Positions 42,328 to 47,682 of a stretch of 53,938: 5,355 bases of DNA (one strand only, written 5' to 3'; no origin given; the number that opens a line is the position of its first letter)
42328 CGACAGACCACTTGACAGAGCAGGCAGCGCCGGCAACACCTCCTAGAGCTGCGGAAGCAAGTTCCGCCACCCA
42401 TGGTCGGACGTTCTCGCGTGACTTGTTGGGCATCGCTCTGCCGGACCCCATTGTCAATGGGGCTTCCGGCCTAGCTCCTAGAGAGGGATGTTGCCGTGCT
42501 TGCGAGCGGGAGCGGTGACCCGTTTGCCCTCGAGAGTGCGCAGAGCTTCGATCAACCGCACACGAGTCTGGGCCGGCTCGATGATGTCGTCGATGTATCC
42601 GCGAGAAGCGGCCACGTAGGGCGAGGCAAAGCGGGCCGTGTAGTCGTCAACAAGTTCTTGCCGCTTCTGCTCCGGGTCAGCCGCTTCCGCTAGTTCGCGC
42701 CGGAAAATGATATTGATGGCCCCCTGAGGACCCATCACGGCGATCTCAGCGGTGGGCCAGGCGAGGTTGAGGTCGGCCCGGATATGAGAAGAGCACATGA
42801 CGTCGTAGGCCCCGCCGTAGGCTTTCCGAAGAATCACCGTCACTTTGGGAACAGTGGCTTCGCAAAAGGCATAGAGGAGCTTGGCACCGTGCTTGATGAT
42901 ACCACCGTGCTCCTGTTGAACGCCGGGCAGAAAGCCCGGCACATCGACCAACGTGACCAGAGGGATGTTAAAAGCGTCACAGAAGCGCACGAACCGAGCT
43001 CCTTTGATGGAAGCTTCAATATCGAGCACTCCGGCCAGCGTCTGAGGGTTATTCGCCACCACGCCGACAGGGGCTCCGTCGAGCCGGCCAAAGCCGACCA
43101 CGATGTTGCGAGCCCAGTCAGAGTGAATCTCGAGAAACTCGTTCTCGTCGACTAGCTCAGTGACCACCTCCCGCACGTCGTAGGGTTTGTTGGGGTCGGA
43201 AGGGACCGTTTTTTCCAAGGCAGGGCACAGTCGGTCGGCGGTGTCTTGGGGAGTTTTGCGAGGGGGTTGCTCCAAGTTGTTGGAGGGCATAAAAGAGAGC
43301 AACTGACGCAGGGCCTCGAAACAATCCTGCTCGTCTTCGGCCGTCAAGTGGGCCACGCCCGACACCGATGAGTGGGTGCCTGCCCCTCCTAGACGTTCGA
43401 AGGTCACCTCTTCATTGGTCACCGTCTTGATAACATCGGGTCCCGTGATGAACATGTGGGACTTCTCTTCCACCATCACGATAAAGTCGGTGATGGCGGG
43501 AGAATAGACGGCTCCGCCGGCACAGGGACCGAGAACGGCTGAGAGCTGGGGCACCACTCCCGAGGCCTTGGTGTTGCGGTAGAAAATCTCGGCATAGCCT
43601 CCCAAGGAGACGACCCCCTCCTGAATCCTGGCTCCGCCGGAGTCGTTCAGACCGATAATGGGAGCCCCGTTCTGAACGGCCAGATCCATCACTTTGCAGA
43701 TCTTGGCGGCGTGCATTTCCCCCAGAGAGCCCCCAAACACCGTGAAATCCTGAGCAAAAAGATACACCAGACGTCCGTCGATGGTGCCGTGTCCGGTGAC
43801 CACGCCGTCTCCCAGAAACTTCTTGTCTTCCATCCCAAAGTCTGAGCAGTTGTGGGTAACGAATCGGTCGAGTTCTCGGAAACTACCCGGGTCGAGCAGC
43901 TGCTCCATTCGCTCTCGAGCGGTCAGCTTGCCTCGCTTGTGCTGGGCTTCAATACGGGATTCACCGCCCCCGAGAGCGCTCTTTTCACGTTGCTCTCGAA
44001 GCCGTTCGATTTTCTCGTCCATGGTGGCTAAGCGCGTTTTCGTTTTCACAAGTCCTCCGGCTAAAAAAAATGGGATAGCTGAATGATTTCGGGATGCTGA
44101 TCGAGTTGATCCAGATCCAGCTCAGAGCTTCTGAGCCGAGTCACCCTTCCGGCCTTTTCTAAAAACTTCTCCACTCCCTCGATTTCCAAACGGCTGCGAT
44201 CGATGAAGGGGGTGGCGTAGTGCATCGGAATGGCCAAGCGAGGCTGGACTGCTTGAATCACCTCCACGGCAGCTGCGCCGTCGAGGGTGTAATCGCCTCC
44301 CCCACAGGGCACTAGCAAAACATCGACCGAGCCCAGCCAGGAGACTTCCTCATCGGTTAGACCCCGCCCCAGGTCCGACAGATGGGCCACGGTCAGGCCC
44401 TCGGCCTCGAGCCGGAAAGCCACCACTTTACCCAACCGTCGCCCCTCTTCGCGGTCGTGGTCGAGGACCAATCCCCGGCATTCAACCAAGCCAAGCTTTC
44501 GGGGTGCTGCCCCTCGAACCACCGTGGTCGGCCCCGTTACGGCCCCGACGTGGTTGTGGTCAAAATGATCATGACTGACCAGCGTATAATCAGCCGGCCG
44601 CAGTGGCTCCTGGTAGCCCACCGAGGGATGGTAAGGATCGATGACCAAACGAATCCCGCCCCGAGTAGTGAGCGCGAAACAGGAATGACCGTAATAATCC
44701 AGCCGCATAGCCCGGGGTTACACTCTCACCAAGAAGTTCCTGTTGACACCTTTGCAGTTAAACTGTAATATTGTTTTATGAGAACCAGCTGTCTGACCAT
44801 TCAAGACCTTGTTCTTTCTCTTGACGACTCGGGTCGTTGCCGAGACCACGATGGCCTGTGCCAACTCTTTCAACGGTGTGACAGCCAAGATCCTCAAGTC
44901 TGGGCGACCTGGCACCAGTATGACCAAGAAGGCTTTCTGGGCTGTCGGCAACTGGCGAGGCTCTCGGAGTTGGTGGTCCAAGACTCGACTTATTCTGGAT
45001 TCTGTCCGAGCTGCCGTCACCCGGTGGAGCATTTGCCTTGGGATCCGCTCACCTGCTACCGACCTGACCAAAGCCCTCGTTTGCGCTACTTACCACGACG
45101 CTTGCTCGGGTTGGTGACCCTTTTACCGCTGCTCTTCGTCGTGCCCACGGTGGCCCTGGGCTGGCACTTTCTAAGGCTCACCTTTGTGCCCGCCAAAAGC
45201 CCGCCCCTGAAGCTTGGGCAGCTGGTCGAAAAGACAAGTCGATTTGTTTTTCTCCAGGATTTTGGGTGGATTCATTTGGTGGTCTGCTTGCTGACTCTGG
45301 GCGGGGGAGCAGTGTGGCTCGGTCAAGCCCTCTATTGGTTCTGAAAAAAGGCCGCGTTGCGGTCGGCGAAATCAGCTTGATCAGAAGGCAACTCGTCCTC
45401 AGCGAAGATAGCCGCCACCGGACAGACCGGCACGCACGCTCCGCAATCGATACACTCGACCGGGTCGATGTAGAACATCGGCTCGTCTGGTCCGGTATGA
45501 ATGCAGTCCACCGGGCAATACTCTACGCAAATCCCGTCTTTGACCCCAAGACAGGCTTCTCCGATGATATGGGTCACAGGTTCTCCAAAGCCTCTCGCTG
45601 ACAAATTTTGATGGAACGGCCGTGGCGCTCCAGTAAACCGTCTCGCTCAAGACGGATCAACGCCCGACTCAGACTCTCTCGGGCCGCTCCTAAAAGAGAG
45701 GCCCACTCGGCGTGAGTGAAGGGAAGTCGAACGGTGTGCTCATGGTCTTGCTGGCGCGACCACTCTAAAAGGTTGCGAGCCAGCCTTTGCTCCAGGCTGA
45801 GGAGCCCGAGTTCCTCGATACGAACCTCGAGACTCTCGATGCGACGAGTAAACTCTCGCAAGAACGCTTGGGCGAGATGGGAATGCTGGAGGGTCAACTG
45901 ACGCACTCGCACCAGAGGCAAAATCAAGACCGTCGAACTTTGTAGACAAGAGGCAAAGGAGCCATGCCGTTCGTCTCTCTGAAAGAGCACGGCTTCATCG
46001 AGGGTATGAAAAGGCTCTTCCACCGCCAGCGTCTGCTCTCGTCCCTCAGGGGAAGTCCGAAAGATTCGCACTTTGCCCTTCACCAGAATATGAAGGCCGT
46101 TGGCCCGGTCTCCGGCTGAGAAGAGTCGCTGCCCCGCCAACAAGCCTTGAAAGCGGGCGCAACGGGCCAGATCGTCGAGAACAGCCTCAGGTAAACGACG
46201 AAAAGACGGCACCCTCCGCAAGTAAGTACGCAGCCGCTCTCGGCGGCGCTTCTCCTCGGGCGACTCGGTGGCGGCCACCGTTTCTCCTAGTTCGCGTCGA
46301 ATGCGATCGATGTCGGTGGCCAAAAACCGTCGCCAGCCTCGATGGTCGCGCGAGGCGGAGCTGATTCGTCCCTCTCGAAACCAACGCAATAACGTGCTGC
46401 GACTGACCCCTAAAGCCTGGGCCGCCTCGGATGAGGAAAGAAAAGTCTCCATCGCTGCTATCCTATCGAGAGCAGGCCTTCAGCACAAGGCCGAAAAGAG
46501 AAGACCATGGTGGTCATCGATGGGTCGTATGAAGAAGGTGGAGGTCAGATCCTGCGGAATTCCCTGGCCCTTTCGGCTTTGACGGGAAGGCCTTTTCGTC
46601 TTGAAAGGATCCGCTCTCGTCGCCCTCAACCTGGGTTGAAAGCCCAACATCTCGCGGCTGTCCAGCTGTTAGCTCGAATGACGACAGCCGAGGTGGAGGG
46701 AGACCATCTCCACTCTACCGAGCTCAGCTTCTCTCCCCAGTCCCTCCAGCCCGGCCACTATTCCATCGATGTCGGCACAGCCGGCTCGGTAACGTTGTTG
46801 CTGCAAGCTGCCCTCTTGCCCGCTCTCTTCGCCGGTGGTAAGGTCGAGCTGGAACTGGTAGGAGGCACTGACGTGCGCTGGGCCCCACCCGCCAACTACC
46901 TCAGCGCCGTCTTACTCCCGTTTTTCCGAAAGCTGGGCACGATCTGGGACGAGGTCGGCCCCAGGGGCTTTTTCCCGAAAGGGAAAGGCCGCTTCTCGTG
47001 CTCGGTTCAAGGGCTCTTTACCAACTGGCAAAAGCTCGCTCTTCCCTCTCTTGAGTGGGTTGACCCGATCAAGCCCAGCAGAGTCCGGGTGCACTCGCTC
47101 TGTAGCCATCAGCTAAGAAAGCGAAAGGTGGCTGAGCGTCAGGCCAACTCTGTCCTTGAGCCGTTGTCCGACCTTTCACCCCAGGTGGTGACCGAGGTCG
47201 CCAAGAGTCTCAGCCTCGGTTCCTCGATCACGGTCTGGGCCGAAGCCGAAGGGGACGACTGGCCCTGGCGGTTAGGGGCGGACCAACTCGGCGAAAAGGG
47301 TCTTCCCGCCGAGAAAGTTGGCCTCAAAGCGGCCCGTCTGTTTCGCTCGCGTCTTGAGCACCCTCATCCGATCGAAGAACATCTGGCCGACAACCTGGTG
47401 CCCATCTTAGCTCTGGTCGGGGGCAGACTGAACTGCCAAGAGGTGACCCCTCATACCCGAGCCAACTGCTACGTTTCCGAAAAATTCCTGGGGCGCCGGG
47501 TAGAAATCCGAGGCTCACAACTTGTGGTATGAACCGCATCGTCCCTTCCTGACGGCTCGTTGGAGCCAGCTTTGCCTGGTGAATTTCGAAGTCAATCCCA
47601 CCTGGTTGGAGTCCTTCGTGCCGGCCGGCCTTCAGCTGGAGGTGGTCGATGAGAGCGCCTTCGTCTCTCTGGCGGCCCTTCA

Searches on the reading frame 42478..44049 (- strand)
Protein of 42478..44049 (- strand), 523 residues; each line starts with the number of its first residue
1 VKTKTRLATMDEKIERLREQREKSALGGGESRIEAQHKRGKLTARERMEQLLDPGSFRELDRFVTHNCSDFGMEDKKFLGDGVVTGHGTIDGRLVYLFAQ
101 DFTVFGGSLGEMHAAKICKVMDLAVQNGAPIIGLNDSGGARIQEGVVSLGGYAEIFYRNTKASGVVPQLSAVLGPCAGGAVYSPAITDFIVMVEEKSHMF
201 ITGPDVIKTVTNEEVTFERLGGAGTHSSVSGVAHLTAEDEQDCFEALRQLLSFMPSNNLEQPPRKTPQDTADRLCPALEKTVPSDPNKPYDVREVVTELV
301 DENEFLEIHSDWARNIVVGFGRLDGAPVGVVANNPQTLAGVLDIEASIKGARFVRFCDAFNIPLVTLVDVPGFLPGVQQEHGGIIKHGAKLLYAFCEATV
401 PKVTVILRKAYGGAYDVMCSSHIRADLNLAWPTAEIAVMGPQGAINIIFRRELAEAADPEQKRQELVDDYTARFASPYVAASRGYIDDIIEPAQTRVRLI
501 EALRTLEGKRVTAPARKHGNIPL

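Call 19: search_protein_families(library=pfam, proteins=[window:42478-44049:-], max_evalue=0.001)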
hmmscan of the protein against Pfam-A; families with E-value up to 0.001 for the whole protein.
window:42478-44049:- (523 aa): 2 families
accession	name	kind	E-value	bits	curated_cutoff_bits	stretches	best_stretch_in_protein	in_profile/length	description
PF01039.27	Carboxyl_trans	-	8e-205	681.6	22.3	1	36-521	2-493/493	Carboxyl transferase domain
PF03255.19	ACCA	-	7.4e-14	52.1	23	1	258-451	35-233/310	Acetyl co-enzyme A carboxylase carboxyltransferase-like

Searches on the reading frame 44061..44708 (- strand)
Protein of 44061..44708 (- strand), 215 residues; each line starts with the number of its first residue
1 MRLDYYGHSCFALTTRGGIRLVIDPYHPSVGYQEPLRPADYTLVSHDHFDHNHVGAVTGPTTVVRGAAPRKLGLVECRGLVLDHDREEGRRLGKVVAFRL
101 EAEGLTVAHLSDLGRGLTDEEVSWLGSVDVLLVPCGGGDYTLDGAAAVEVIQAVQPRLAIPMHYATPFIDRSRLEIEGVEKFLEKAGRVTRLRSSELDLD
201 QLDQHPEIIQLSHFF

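Call 19: search_protein_families(library=pfam, proteins=[window:44061-44708:-], max_evalue=0.001)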
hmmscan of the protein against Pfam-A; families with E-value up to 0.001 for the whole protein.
window:44061-44708:- (215 aa): 2 families
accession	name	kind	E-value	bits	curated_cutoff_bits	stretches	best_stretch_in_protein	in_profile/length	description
PF13483.12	Lactamase_B_3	-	6.1e-42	143.8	24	1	2-163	1-160/160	Beta-lactamase superfamily domain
PF12706.13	Lactamase_B_2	-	1.3e-12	48.2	27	1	77-164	105-200/200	Beta-lactamase superfamily domain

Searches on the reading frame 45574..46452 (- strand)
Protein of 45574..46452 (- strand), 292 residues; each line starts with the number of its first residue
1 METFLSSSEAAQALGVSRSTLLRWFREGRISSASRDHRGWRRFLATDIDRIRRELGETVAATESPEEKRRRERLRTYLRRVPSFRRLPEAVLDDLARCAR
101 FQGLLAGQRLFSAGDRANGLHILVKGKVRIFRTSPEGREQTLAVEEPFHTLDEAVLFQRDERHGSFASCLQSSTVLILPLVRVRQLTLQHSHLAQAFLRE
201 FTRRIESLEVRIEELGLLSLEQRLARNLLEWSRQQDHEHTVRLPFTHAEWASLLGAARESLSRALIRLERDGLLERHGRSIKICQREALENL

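Call 19: search_protein_families(library=pfam, proteins=[window:45574-46452:-], max_evalue=0.001)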
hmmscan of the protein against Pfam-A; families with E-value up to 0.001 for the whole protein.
window:45574-46452:- (292 aa): 9 families
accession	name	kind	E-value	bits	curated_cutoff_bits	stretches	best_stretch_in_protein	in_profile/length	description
PF13545.12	HTH_Crp_2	-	1.1e-20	73.8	27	1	222-292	1-70/70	Crp-like helix-turn-helix domain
PF00027.35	cNMP_binding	-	2.3e-13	50.4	27.5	1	105-189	5-88/89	Cyclic nucleotide-binding domain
PF12728.13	HTH_17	-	3.7e-09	37.1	27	1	4-51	1-46/51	Helix-turn-helix domain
PF00376.29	MerR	-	6.4e-08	32.7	28.2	1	7-43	2-38/38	MerR family regulatory protein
PF13411.12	MerR_1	-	2.8e-06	27.8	21.6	1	6-52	2-47/69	MerR HTH family regulatory protein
PF00325.26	Crp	-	9.5e-06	25.7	21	1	243-274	1-32/32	Bacterial regulatory proteins, crp family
PF00392.27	GntR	-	8e-05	22.7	27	0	248-280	28-60/64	Bacterial regulatory proteins, gntR family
PF13551.12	HTH_29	-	0.00031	21.2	28.1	0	7-25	15-36/64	Winged helix-turn helix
PF13338.12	AbiEi_4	-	0.0008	19.9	25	0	5-30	14-38/49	Transcriptional regulator, AbiEi antitoxin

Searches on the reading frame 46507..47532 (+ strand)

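Call 19: search_protein_families(library=pfam, proteins=[window:46507-47532:+], max_evalue=0.001)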
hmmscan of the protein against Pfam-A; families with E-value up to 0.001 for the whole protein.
window:46507-47532:+ (341 aa): 2 families
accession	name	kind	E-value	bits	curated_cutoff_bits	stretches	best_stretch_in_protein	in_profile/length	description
PF01137.26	RTC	-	1.3e-68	230.9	27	1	8-334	1-221/221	RNA 3'-terminal phosphate cyclase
PF05189.18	RTC_insert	-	1.9e-12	47.9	23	1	189-282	5-100/102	RNA 3'-terminal phosphate cyclase (RTC), insert domain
